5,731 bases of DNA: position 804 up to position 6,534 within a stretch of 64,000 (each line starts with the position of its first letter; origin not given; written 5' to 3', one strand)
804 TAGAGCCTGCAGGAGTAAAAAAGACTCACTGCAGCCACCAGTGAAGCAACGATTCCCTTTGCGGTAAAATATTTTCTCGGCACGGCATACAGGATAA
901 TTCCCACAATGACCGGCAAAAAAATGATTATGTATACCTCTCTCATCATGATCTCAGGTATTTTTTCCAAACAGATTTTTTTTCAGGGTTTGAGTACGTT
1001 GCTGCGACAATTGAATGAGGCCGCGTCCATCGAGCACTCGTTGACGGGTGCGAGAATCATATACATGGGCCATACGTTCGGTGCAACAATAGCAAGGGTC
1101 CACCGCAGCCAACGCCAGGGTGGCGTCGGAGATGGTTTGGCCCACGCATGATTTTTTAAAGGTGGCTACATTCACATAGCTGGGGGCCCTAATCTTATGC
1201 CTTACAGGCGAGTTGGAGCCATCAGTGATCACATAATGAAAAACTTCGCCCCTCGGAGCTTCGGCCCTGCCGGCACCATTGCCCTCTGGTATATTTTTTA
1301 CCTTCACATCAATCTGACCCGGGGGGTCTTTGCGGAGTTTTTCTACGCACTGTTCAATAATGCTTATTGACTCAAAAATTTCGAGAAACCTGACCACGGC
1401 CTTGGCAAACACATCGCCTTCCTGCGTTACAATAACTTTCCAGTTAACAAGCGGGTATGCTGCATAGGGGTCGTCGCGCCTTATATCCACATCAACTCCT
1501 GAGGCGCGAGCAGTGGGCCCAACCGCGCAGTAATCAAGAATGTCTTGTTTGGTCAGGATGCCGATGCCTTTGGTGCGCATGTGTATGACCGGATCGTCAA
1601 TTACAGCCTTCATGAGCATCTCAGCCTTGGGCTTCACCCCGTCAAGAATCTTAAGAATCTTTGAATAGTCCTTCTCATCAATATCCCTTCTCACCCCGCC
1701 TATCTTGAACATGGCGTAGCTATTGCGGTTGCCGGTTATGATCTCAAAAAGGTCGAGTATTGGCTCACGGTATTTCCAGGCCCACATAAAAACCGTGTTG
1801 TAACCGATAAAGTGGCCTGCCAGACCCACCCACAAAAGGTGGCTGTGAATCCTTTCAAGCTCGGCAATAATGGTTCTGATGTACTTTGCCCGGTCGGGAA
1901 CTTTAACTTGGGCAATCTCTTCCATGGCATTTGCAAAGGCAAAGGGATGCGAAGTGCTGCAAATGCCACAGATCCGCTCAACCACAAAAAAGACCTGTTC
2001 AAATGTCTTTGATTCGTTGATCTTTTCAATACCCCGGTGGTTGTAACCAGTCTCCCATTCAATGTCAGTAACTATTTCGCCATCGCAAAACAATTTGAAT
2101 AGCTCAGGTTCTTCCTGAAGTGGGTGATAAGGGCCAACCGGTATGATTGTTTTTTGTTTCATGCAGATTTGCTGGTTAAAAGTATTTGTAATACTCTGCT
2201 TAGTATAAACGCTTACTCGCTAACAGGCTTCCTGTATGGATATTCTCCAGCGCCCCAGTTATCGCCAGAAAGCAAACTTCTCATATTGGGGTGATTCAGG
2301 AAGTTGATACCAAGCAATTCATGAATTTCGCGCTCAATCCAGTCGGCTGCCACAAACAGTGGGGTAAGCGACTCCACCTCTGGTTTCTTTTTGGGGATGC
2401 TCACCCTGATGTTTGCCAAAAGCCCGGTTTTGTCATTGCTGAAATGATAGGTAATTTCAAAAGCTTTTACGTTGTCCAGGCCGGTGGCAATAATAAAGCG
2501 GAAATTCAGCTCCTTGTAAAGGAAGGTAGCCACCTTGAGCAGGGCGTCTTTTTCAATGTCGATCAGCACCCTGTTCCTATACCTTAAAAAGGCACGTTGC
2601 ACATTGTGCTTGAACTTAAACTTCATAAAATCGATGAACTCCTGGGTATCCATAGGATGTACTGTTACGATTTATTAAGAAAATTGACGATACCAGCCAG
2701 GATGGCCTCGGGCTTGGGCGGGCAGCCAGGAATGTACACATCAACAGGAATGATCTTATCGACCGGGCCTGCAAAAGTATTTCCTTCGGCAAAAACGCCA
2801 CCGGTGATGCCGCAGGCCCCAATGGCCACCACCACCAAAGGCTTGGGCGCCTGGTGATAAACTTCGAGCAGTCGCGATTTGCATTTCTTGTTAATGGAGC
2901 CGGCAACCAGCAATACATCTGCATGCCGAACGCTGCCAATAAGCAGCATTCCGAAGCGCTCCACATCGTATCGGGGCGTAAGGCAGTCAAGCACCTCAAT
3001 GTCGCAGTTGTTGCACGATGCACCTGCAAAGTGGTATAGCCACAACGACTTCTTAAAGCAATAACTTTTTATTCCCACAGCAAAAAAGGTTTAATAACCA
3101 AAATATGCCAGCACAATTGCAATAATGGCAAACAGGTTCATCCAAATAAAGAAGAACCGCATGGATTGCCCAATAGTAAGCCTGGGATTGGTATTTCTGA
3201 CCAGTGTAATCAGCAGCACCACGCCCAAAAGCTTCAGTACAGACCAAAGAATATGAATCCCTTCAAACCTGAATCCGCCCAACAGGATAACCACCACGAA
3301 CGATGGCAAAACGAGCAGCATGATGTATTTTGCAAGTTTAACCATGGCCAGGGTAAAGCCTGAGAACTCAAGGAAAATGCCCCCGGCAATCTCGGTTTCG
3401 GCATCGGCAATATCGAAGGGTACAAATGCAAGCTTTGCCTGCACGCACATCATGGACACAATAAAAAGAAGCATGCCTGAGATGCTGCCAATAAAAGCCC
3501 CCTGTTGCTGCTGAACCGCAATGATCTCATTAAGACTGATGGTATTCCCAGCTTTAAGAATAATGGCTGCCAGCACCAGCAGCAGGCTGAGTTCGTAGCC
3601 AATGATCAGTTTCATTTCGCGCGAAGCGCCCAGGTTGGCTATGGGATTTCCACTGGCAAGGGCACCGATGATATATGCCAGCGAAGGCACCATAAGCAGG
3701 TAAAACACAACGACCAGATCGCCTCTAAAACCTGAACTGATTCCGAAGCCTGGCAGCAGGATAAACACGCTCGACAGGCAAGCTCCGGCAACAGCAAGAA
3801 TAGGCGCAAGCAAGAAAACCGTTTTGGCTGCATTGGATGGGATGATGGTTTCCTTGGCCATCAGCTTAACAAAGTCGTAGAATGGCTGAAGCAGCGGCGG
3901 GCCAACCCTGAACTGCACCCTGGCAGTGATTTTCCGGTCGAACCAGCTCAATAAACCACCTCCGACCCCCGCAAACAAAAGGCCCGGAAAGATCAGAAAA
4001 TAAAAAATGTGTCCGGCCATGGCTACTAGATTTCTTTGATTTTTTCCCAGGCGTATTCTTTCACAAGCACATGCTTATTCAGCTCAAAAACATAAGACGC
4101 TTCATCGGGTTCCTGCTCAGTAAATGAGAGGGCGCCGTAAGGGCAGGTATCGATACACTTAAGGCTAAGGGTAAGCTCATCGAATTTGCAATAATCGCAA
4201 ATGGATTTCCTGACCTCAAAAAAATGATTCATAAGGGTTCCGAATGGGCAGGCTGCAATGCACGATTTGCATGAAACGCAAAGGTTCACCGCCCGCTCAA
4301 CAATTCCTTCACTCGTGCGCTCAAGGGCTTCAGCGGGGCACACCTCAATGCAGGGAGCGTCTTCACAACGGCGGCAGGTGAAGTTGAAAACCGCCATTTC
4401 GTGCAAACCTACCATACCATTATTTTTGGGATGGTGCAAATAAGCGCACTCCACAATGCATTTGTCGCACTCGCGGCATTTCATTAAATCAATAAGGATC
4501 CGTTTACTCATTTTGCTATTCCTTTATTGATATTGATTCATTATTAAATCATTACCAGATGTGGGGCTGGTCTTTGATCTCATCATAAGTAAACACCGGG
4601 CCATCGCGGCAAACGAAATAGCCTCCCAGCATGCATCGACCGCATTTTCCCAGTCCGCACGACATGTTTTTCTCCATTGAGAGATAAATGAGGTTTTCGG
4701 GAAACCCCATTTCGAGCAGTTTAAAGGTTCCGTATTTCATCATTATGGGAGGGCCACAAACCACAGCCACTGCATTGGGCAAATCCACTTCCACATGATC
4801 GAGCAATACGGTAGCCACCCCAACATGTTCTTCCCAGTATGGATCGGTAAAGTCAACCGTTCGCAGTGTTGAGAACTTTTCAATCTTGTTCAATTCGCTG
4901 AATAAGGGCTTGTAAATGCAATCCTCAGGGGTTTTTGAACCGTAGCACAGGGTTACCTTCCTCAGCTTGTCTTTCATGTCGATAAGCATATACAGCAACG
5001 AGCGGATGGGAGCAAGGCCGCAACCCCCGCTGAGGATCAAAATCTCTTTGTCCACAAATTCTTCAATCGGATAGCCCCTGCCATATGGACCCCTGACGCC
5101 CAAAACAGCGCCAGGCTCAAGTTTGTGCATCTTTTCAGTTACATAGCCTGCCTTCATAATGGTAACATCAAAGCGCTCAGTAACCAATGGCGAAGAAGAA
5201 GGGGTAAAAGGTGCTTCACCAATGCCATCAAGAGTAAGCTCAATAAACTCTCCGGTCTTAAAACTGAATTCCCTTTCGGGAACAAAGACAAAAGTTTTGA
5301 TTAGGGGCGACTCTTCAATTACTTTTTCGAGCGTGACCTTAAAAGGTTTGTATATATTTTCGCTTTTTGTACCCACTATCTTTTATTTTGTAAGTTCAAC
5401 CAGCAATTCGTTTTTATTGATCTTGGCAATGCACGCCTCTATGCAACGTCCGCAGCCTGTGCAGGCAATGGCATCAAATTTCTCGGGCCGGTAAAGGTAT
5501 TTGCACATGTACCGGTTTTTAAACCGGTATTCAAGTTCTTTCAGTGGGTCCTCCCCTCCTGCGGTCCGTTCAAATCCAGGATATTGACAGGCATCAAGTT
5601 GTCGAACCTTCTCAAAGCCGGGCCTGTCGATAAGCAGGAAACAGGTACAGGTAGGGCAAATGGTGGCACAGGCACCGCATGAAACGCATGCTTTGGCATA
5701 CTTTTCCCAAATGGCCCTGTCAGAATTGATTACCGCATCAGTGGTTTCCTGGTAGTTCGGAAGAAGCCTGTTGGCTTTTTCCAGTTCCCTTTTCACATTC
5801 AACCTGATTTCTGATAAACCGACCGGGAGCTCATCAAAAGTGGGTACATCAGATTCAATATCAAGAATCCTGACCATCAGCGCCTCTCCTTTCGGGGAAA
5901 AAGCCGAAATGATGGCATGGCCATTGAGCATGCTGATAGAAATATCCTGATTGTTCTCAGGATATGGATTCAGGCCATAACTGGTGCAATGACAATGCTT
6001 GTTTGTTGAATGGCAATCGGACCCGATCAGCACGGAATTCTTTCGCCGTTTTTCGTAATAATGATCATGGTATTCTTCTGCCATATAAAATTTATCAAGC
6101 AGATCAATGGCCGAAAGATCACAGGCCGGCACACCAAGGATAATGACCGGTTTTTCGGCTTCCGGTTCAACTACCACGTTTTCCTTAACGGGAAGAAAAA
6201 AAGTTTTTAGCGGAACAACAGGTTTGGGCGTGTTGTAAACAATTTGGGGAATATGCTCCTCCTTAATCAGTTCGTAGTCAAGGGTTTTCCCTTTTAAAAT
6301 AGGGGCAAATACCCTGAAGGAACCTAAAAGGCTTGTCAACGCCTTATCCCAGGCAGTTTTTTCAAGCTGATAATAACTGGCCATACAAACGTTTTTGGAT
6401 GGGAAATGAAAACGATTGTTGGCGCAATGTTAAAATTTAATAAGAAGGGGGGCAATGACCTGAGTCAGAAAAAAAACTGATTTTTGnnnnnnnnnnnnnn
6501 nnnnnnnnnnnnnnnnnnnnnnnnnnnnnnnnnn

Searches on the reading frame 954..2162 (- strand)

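Call 59: search_protein_families(library=pfam, proteins=[window:954-2162:-], max_evalue=0.0001)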
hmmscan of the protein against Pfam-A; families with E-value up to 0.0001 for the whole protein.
window:954-2162:- (402 aa): 2 families
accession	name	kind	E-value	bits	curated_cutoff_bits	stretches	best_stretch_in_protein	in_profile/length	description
PF00346.24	Complex1_49kDa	-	1.1e-69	235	24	2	119-280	2-163/271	Respiratory-chain NADH dehydrogenase, 49 Kd subunit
PF00374.24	NiFeSe_Hases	-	3.7e-17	62.9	25.8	1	43-111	1-69/508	Nickel-dependent hydrogenase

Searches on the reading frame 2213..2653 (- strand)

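Call 59: search_protein_families(library=pfam, proteins=[window:2213-2653:-], max_evalue=0.0001)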
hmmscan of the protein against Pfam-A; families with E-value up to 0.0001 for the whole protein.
window:2213-2653:- (146 aa): 1 family
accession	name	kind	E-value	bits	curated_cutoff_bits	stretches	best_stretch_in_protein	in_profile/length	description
PF00329.25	Complex1_30kDa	-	8.8e-26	91.3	22.5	1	31-142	1-116/124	Respiratory-chain NADH dehydrogenase, 30 Kd subunit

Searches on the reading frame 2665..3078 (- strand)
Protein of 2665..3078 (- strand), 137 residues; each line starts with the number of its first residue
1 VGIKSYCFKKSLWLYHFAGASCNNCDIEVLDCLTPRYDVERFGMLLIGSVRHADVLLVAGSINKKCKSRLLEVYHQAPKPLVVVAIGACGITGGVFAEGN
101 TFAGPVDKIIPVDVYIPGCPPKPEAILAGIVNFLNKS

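Call 59: search_protein_families(library=pfam, proteins=[window:2665-3078:-], max_evalue=0.0001)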
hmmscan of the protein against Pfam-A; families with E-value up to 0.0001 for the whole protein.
window:2665-3078:- (137 aa): 1 family
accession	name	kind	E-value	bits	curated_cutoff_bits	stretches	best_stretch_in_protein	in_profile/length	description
PF01058.29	Oxidored_q6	-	5.5e-32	110.6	27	1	22-132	1-127/128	NADH ubiquinone oxidoreductase, 20 Kd subunit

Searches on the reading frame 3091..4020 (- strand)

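Call 59: search_protein_families(library=pfam, proteins=[window:3091-4020:-], max_evalue=0.0001)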
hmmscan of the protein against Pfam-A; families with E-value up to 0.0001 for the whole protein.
window:3091-4020:- (309 aa): 1 family
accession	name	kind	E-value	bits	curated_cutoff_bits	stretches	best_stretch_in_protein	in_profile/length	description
PF00146.26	NADHdh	-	1.6e-63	215.3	27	1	20-305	13-297/298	NADH dehydrogenase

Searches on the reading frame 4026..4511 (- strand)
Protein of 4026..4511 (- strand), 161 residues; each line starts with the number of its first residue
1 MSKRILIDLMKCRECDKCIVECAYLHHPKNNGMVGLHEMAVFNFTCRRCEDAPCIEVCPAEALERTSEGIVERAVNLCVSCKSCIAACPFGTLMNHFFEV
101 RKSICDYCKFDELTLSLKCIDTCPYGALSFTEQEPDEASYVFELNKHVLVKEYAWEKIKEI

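Call 59: search_protein_families(library=pfam, proteins=[window:4026-4511:-], max_evalue=0.0001)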
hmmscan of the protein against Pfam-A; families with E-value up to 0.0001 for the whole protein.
window:4026-4511:- (161 aa): 10 families
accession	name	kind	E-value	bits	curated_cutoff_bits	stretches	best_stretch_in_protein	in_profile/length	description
PF12838.12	Fer4_7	-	7.7e-10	39.5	27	1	45-91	1-51/52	4Fe-4S dicluster domain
PF13247.11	Fer4_11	-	1.9e-09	38.1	26.2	1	39-132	3-99/100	4Fe-4S dicluster domain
PF13484.11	Fer4_16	-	5.3e-09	37.2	30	0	78-106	2-30/66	4Fe-4S double cluster binding domain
PF12837.12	Fer4_6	-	2.1e-08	34.2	25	0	71-91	2-22/24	4Fe-4S binding domain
PF13237.11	Fer4_10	-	3.5e-08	33.7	25.5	0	45-89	8-53/53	4Fe-4S dicluster domain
PF25160.1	LdpA_Fe-S-bd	-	1.3e-06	28.6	27.6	1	52-94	7-44/49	LdpA Fe-S cluster-binding domain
PF00037.32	Fer4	-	3.7e-06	26.9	21.1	0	76-92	6-22/24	4Fe-4S binding domain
PF13187.11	Fer4_9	-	6.4e-06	26.5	27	0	46-90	2-49/52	4Fe-4S dicluster domain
PF12797.12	Fer4_2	-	6.7e-06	26.2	24.5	0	75-90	7-22/22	4Fe-4S binding domain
PF12800.12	Fer4_4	-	1.5e-05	25.4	24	0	77-91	3-17/17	4Fe-4S binding domain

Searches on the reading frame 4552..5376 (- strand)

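Call 59: search_protein_families(library=pfam, proteins=[window:4552-5376:-], max_evalue=0.0001)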
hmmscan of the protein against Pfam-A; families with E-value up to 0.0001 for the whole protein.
window:4552-5376:- (274 aa): 2 families
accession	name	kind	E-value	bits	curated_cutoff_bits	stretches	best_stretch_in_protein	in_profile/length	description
PF00175.26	NAD_binding_1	-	2.3e-12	47.9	22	1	115-214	2-105/109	Oxidoreductase NAD-binding domain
PF10418.14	DHODB_Fe-S_bind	-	2e-09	37.4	23.9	1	235-267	1-40/41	Iron-sulfur cluster binding domain of dihydroorotate dehydrogenase B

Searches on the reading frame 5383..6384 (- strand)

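Call 59: search_protein_families(library=pfam, proteins=[window:5383-6384:-], max_evalue=0.0001)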
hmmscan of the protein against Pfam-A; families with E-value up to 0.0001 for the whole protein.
window:5383-6384:- (333 aa): 6 families
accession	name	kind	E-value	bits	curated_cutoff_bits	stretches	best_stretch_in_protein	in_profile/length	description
PF17179.9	Fer4_22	-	1.8e-23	83.7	27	1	233-322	2-95/95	4Fe-4S dicluster domain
PF00037.32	Fer4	-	1.4e-06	28.3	21.1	0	232-245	7-20/24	4Fe-4S binding domain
PF13187.11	Fer4_9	-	4.7e-06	27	27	0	307-325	1-19/52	4Fe-4S dicluster domain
PF12797.12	Fer4_2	-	4.8e-06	26.6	24.5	0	303-318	5-20/22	4Fe-4S binding domain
PF13237.11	Fer4_10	-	9.5e-06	25.9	25.5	0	303-318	4-19/53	4Fe-4S dicluster domain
PF12838.12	Fer4_7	-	2.1e-05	25.3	27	0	222-245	27-50/52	4Fe-4S dicluster domain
